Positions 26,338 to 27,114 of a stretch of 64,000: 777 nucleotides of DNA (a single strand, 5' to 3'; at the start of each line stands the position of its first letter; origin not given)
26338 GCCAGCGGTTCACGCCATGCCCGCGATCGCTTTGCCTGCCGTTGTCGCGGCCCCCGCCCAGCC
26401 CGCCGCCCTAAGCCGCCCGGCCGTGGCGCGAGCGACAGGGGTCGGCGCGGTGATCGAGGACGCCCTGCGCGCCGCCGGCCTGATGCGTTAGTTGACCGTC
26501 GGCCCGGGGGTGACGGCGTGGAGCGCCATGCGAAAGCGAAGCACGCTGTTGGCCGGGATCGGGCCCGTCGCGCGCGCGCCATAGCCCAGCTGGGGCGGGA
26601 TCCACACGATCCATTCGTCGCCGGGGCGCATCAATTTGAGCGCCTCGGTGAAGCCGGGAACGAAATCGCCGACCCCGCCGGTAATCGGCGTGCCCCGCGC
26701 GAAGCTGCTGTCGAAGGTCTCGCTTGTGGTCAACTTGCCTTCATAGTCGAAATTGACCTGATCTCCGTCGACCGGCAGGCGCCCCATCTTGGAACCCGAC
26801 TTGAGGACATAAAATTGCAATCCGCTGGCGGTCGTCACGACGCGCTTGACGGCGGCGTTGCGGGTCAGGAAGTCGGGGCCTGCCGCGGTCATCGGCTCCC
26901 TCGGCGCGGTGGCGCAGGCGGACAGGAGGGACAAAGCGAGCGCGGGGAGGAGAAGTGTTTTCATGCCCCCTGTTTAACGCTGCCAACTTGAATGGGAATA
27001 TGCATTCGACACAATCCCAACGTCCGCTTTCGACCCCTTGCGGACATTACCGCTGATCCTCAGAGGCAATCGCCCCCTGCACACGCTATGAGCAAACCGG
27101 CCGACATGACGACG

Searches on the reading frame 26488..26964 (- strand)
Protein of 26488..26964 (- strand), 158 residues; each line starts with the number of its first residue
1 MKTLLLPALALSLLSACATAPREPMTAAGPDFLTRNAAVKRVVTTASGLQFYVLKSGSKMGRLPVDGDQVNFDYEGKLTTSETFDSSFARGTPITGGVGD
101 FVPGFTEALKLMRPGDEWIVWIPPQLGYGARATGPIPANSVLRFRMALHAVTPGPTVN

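Call 6: search_protein_families(library=pfam, proteins=[window:26488-26964:-])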
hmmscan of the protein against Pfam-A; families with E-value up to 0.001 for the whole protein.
window:26488-26964:- (158 aa): 2 families
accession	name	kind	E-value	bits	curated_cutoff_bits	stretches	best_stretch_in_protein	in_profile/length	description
PF00254.34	FKBP_C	-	6.8e-21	74.8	21.1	1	64-148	5-93/94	FKBP-type peptidyl-prolyl cis-trans isomerase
PF01346.23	FKBP_N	-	0.001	20.3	22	0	23-53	67-97/97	Domain amino terminal to FKBP-type peptidyl-prolyl isomerase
